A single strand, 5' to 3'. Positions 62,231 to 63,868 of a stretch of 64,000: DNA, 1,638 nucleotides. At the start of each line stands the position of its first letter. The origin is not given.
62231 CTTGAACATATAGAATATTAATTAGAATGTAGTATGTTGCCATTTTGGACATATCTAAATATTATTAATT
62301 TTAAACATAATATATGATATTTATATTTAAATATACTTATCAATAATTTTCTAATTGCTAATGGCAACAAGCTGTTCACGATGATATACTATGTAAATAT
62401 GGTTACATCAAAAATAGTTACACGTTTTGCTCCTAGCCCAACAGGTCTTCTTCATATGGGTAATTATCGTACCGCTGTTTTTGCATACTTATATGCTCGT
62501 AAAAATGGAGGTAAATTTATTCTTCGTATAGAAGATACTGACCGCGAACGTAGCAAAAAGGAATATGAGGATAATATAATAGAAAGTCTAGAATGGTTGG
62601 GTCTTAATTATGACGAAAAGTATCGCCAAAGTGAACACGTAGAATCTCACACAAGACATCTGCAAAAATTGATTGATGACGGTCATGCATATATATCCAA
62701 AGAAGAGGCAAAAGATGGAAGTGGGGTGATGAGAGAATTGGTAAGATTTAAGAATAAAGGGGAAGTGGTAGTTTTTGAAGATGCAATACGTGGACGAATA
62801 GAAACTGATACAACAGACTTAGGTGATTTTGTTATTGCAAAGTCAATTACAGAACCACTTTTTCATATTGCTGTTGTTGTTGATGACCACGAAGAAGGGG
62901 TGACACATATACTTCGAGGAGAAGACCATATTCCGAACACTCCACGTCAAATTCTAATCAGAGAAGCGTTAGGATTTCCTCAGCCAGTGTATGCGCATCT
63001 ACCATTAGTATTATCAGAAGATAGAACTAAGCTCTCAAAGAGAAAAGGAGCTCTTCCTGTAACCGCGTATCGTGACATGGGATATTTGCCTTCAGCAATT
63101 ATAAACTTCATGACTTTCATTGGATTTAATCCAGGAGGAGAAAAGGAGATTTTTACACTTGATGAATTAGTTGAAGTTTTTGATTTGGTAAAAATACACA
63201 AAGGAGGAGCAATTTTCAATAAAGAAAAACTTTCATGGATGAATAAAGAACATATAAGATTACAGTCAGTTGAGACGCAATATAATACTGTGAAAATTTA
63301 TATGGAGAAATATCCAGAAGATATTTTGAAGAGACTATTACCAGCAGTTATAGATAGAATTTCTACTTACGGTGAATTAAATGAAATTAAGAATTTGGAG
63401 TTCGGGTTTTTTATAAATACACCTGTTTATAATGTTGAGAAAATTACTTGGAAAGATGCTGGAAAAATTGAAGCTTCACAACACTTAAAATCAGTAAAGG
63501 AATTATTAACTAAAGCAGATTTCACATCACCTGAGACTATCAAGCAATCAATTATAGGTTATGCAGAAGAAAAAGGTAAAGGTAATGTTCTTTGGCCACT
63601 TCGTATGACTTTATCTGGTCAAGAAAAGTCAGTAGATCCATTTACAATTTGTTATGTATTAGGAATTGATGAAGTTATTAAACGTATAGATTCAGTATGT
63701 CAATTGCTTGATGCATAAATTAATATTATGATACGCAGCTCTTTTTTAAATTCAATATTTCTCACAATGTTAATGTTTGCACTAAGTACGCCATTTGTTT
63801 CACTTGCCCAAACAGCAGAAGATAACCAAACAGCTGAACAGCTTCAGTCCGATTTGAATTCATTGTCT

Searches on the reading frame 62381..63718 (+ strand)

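Call 35: search_protein_families(library=ncbifam, proteins=[window:62381-63718:+], max_evalue=1e-10)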
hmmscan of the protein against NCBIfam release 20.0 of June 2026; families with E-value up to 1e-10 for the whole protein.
window:62381-63718:+ (445 aa): 10 families
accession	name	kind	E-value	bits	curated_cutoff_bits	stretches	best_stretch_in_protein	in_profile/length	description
TIGR00464.1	gltX_bact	equivalog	2.8e-125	418.9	289.95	2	119-438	142-465/470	glutamate--tRNA ligase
NF004315.1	PRK05710.1-4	equivalog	7.2e-61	206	250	2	14-106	1-94/274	tRNA glutamyl-Q(34) synthetase GluQRS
TIGR03838.1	queuosine_YadB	equivalog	4e-60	203.5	276.7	1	13-236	2-248/272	tRNA glutamyl-Q(34) synthetase GluQRS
NF004314.0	PRK05710.1-3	equivalog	3.8e-59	200.5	256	1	8-256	3-267/297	tRNA glutamyl-Q(34) synthetase GluQRS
NF004313.0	PRK05710.1-2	equivalog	3.6e-47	161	380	2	125-240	148-264/299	tRNA glutamyl-Q(34) synthetase GluQRS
NF003169.0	PRK04156.1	equivalog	7.1e-43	147.1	516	2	9-112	99-204/567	glutamate--tRNA ligase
NF004312.0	PRK05710.1-1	equivalog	3.4e-39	135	453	1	6-228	8-247/306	tRNA glutamyl-Q(34) synthetase GluQRS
TIGR00463.1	gltX_arch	equivalog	3e-36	125.1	401.75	1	10-109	92-191/560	glutamate--tRNA ligase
NF011291.0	PRK14703.1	equivalog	1.1e-19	70.3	681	1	10-107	30-128/769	glutamine--tRNA ligase/YqeY domain fusion protein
TIGR00440.1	glnS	equivalog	8.8e-15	54.5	425.8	1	13-118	2-111/524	glutamine--tRNA ligase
